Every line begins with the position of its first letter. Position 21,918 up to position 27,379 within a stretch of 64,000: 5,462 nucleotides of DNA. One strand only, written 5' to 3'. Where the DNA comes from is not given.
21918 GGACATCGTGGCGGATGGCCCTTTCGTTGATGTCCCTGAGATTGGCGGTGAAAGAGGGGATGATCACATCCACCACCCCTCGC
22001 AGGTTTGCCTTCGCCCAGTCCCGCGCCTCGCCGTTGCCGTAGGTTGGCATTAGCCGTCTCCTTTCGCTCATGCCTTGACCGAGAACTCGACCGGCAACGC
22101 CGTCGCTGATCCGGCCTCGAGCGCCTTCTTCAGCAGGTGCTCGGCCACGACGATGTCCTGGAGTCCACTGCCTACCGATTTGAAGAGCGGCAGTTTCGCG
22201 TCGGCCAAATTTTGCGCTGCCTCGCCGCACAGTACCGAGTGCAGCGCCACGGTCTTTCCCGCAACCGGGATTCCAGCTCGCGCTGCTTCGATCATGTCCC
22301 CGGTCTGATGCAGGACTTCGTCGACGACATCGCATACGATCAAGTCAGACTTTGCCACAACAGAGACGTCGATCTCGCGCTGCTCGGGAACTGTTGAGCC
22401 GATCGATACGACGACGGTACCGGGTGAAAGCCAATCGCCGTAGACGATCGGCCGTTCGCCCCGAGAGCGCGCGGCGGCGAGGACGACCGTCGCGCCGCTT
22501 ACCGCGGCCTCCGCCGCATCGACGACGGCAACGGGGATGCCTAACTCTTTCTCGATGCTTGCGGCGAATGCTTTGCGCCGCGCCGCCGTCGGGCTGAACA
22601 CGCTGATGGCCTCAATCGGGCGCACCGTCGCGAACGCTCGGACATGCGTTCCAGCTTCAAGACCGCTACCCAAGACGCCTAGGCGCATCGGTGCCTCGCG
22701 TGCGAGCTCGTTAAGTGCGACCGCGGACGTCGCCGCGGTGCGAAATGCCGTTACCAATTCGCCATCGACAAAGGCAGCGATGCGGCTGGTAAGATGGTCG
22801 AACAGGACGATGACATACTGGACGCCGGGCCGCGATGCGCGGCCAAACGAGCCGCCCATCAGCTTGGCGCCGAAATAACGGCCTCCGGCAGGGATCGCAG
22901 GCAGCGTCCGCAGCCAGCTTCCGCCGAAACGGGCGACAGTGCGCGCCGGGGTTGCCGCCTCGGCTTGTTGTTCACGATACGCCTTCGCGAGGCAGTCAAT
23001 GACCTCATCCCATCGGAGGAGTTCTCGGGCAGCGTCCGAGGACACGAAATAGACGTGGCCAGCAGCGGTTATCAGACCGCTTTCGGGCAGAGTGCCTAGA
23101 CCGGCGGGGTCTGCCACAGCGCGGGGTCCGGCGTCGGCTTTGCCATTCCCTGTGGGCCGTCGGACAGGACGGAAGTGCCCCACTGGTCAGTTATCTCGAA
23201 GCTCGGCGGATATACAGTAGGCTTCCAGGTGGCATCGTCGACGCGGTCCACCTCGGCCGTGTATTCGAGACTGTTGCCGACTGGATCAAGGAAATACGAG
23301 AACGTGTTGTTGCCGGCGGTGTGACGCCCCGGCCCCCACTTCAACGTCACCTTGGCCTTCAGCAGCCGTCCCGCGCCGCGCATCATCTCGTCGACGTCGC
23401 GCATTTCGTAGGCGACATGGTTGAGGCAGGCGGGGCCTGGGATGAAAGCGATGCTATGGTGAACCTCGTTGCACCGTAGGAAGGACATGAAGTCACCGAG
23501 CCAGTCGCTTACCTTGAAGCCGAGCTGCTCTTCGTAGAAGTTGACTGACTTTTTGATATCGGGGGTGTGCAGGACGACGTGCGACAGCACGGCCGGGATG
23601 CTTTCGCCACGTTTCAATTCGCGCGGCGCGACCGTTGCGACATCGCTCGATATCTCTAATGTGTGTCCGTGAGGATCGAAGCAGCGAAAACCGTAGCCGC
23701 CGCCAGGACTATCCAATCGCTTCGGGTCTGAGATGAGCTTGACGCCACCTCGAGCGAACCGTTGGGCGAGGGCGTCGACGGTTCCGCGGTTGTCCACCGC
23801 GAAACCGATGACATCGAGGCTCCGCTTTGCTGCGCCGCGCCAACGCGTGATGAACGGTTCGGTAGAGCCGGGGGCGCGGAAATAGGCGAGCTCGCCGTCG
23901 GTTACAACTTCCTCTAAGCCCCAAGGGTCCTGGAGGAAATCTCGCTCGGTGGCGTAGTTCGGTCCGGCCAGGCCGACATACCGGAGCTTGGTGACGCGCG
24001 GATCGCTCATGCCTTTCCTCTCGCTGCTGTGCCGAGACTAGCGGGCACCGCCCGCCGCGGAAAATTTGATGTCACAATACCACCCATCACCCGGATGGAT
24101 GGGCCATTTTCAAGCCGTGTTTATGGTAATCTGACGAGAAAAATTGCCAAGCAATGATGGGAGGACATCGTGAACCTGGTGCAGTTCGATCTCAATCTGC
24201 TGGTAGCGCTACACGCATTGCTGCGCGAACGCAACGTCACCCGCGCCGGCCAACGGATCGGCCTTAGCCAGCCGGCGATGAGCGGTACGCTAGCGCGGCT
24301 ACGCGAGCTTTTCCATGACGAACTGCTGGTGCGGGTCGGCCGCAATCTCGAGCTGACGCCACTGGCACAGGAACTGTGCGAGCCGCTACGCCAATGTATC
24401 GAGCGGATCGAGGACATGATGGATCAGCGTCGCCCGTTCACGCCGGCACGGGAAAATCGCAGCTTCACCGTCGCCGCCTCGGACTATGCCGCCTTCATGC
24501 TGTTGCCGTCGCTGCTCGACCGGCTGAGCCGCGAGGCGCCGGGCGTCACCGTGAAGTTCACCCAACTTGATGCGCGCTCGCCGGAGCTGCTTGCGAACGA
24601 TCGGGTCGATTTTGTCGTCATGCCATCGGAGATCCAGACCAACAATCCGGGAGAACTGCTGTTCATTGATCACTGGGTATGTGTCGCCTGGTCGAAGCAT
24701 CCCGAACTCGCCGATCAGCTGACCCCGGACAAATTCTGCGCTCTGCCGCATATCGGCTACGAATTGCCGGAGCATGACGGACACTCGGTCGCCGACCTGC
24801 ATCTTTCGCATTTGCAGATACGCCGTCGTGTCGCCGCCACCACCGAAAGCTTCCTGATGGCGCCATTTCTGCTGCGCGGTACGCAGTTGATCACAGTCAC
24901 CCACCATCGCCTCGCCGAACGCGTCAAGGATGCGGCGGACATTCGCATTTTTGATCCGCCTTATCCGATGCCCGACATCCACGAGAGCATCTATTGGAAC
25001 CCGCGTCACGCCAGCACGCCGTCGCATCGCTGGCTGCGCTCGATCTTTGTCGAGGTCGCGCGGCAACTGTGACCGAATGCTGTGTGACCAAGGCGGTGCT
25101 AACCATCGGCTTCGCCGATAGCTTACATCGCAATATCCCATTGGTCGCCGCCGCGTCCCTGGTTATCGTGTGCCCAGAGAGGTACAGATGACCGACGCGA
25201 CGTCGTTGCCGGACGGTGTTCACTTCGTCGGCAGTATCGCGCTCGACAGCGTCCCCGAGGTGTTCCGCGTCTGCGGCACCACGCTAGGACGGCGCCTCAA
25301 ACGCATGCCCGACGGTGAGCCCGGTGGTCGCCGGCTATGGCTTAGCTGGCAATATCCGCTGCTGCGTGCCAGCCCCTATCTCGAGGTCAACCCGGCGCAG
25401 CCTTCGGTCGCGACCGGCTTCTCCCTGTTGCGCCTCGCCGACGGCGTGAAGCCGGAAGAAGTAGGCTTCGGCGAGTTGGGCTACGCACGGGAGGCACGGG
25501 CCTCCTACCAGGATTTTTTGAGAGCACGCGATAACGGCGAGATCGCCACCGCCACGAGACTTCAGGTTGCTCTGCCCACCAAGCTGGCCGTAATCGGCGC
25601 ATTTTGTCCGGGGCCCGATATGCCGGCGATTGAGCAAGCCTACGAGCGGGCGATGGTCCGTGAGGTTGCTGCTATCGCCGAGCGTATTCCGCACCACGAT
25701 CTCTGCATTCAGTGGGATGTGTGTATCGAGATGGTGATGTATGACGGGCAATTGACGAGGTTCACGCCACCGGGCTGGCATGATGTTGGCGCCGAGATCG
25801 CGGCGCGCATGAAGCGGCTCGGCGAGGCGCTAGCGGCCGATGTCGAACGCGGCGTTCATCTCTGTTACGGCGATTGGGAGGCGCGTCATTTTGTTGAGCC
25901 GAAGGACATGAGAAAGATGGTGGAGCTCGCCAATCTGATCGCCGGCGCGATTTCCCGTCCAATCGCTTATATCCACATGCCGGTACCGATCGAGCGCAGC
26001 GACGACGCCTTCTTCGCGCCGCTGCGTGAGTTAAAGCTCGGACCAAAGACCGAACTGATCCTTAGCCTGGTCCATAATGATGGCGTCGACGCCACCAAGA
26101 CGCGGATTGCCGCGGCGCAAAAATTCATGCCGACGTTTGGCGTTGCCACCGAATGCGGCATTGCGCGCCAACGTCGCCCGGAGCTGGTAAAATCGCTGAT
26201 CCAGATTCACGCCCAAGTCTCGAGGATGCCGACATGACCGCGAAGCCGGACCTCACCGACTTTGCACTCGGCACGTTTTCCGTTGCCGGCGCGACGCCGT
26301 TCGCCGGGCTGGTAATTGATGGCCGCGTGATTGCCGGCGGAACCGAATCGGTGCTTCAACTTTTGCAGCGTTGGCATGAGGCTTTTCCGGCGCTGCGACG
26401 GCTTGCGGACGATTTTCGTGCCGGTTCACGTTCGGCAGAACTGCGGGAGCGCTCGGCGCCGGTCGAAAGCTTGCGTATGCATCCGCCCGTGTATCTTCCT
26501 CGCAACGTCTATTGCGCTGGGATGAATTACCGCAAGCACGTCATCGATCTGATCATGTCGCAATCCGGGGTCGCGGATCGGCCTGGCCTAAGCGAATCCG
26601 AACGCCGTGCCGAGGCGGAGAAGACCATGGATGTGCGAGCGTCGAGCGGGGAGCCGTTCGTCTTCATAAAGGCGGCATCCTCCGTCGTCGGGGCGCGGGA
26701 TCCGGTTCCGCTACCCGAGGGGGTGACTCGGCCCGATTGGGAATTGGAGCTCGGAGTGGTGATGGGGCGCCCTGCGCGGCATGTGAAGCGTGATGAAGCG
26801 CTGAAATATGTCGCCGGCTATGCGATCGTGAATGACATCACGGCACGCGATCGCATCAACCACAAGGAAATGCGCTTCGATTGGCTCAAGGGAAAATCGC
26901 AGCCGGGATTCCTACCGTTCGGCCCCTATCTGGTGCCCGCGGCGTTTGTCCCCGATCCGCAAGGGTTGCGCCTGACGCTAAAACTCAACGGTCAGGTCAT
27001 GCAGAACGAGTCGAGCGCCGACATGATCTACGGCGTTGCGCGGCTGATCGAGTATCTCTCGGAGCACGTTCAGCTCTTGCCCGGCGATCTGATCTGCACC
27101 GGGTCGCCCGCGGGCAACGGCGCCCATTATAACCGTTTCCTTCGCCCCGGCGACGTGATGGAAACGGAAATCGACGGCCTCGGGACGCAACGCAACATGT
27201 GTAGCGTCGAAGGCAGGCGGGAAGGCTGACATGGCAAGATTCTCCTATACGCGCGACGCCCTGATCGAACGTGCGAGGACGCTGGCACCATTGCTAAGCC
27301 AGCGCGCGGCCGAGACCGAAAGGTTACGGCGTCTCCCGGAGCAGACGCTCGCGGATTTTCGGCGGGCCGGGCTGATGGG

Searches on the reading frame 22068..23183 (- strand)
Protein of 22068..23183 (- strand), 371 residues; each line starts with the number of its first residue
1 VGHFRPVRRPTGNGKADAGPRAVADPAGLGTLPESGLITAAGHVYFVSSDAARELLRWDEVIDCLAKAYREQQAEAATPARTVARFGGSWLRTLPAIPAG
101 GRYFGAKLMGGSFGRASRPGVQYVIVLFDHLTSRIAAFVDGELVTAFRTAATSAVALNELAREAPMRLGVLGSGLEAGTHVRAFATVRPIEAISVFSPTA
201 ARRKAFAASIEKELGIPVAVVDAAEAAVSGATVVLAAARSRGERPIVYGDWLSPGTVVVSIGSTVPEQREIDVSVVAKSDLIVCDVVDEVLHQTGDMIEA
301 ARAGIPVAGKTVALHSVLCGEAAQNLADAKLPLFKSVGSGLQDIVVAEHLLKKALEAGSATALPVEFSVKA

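Call 53: search_protein_families(library=pfam, proteins=[window:22068-23183:-], max_evalue=0.001)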
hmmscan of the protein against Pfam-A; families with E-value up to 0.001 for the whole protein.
window:22068-23183:- (371 aa): 1 family
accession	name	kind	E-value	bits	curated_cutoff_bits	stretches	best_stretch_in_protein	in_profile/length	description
PF02423.21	OCD_Mu_crystall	-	3.3e-42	145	24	1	53-356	12-312/314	Ornithine cyclodeaminase/mu-crystallin family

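Call 54: search_protein_families(library=ncbifam, proteins=[window:22068-23183:-], max_evalue=0.001)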
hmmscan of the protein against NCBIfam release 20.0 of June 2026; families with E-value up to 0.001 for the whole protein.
window:22068-23183:- (371 aa): 13 families
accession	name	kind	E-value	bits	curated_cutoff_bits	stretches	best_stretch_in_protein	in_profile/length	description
NF006379.0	PRK08618.1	equivalog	3.8e-45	154.6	417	1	47-361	4-322/326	ornithine cyclodeaminase family protein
NF004793.0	PRK06141.1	equivalog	1.6e-44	152.1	322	1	46-354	3-311/314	bifunctional Delta(1)-pyrroline-2-carboxylate/Delta(1)-piperideine-2-carboxylate reductase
NF006141.0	PRK08291.1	equivalog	5e-37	127.6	408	1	124-361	90-326/330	cyclodeaminase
NF005011.0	PRK06407.1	subfamily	8.1e-35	120.5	337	1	44-353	2-298/302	ornithine cyclodeaminase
TIGR02992.1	ectoine_eutC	equivalog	7.1e-32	110.8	471.65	1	119-360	82-322/326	ectoine utilization protein EutC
NF005603.0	PRK07340.1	equivalog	1.6e-31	109.7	266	1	49-351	9-300/307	delta(1)-pyrroline-2-carboxylate reductase family protein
TIGR02371.1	ala_DH_arch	equivalog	1.9e-31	109.4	409.15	1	50-357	8-316/325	alanine dehydrogenase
NF045643.1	ImmsucRedBhcD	equivalog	1.2e-30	107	500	1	122-363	84-319/321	iminosuccinate reductase BhcD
TIGR03944.1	dehyd_SbnB_fam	equivalog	2.5e-27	95.8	326.9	1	120-364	83-325/327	2,3-diaminopropionate biosynthesis protein SbnB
NF045512.1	PyrPipCarbRedLhpI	equivalog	3.9e-26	91.9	400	1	49-347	5-290/298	bifunctional Delta(1)-pyrroline-2-carboxylate/Delta(1)-piperideine-2-carboxylate reductase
NF005296.0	PRK06823.1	equivalog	1.4e-22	80.1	438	1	104-353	64-312/315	ornithine cyclodeaminase family protein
NF005762.1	PRK07589.1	equivalog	3.4e-22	78.8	350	1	142-360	105-315/334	ornithine cyclodeaminase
NF004848.0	PRK06199.1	subfamily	3.5e-14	52.7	362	1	119-311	109-303/379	tyramine oxidase subunit B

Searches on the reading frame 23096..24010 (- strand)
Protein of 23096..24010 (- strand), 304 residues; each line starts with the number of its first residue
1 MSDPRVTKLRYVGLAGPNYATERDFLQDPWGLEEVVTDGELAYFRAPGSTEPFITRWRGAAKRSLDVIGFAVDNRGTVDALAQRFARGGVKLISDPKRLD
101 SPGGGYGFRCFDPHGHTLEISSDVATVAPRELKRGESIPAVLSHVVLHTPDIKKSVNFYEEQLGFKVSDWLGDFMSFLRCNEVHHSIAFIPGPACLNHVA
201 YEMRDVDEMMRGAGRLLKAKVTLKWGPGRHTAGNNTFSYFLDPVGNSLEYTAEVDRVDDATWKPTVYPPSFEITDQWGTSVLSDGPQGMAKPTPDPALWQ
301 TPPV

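Call 53: search_protein_families(library=pfam, proteins=[window:23096-24010:-], max_evalue=0.001)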
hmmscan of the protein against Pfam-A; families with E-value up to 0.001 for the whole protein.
window:23096-24010:- (304 aa): 4 families
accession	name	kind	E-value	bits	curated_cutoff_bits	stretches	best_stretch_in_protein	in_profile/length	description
PF00903.31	Glyoxalase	-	1.2e-19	71.3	20.6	2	142-250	2-121/121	Glyoxalase/Bleomycin resistance protein/Dioxygenase superfamily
PF22677.2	Ble-like_N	-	7.3e-06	26.1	24.5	1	144-169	4-29/41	Bleomycin resistance protein-like N-terminal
PF12681.13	Glyoxalase_2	-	3.8e-05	24.1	30.1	0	144-184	3-43/118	Glyoxalase-like domain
PF13669.12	Glyoxalase_4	-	8.2e-05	23.3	27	0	192-231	65-101/109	Glyoxalase/Bleomycin resistance protein/Dioxygenase superfamily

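Call 54: search_protein_families(library=ncbifam, proteins=[window:23096-24010:-], max_evalue=0.001)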
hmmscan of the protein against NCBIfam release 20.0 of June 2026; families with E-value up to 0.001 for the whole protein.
window:23096-24010:- (304 aa): 15 families
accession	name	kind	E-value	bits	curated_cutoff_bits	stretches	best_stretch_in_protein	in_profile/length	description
TIGR03211.1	catechol_2_3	equivalog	1.7e-27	96.5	320.2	1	6-266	2-277/303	catechol 2,3-dioxygenase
TIGR02295.1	HpaD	equivalog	1.7e-25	89.8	321.4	1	11-266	7-273/298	3,4-dihydroxyphenylacetate 2,3-dioxygenase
TIGR03213.1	23dbph12diox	equivalog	2.8e-20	72.9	366.45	1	6-266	1-276/287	biphenyl-2,3-diol 1,2-dioxygenase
NF045631.1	exdiol_diox_HsaC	equivalog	3.5e-17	62.4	450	1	61-262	55-277/296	iron-dependent extradiol dioxygenase HsaC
NF000496.2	Fos_GSH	equivalog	1.6e-06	28.3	180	1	142-250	5-114/136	fosfomycin resistance glutathione transferase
NF000221.4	FosA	exception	7.1e-06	26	250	0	142-250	5-114/137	FosA family fosfomycin resistance glutathione transferase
NF000026.1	154989_fosA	exception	8.7e-06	26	275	0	142-250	5-114/141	FosA/FosA2 family fosfomycin resistance glutathione transferase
NF000125.1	498180014_fosA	hypoth_equivalog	4.2e-05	23.8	250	0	142-250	6-116/129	Fos family putative thiol transferase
NF000124.1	fos-Vibrio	exception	6.4e-05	23.1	250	0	142-250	5-109/132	FosG/FosC2-related fosfomycin resistance glutathione transferase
NF000494.1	FosF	exception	0.00027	20.9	280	0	142-251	5-110/132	fosfomycin resistance glutathione transferase FosF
NF000074.1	299782349_fosC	exception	0.00028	21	250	0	142-250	5-109/132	FosC2 family fosfomycin resistance glutathione transferase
NF000339.2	fos-Crono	exception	0.00029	21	275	0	142-250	4-110/134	FosA family fosfomycin resistance glutathione transferase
NF003152.0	PRK04101.1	equivalog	0.00046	20.5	171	0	144-251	7-117/139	metallothiol transferase FosB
NF000094.1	354827590_fosA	exception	0.00049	20.2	275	0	142-251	5-112/135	FosA family fosfomycin resistance glutathione transferase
NF000495.1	FosK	exception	0.00074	19.4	280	0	142-250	5-109/132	fosfomycin resistance glutathione transferase FosK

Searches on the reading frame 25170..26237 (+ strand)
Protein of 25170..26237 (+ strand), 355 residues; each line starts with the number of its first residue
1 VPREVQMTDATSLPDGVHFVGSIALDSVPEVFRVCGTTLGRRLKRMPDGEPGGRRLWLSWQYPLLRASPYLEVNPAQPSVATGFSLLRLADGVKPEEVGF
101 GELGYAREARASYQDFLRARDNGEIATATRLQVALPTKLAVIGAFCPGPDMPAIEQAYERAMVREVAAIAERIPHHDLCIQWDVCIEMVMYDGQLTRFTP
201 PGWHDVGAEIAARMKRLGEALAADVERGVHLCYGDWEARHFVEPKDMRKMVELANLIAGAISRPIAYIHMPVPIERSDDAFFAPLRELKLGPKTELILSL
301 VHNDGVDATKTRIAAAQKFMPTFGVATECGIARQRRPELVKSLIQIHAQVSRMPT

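Call 53: search_protein_families(library=pfam, proteins=[window:25170-26237:+], max_evalue=0.001)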
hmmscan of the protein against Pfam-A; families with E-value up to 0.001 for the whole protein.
window:25170-26237:+ (355 aa): 0 families

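Call 54: search_protein_families(library=ncbifam, proteins=[window:25170-26237:+], max_evalue=0.001)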
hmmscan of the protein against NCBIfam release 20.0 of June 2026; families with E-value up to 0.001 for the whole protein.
window:25170-26237:+ (355 aa): 0 families

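Call 56: search_solved_structures(query=window:25170-26237:+, max_evalue=1)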
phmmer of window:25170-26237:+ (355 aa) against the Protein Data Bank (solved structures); distinct sequences matched with E-value up to 1: 0.

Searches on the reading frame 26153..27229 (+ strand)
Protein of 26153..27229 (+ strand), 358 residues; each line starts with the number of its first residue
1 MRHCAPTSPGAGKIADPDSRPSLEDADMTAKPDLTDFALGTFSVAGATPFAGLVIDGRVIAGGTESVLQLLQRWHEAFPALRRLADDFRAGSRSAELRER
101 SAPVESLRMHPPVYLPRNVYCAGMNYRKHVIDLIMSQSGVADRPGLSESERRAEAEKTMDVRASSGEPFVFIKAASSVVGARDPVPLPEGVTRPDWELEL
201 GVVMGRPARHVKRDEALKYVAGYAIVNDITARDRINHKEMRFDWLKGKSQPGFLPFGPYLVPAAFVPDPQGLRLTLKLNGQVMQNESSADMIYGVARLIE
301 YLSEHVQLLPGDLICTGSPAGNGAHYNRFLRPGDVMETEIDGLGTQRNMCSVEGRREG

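Call 53: search_protein_families(library=pfam, proteins=[window:26153-27229:+], max_evalue=0.001)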
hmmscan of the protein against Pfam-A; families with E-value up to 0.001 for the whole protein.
window:26153-27229:+ (358 aa): 1 family
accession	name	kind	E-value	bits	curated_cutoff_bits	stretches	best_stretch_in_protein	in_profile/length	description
PF01557.24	FAA_hydrolase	-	2.1e-65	220.8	23.9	1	119-348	2-211/214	Fumarylacetoacetate (FAA) hydrolase C-terminal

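Call 54: search_protein_families(library=ncbifam, proteins=[window:26153-27229:+], max_evalue=0.001)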
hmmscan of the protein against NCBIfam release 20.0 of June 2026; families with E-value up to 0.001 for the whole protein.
window:26153-27229:+ (358 aa): 6 families
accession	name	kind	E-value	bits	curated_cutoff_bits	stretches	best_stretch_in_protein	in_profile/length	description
NF053535.1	DhyDRhmHlse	equivalog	2.3e-53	181.3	500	1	166-349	93-277/284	2,4-didehydro-3-deoxy-L-rhamnonate hydrolase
TIGR02303.1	HpaG-C-term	equivalog_domain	1.6e-46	158.8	276.4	1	164-350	63-242/245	4-hydroxyphenylacetate degradation bifunctional isomerase/decarboxylase, C-terminal subunit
NF011750.0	PRK15203.1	equivalog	1.3e-32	113.2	811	1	165-348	244-420/429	4-hydroxyphenylacetate degradation bifunctional isomerase/decarboxylase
NF009399.0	PRK12764.1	equivalog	6.9e-32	111.1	444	1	166-343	43-212/501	fumarylacetoacetate hydrolase family protein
NF007967.0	PRK10691.1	equivalog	1.7e-30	106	201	1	158-342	32-211/219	fumarylacetoacetate hydrolase family protein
TIGR02305.1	HpaG-N-term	equivalog_domain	1.9e-28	99.4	228.65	1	162-348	27-203/205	4-hydroxyphenylacetate degradation bifunctional isomerase/decarboxylase, N-terminal subunit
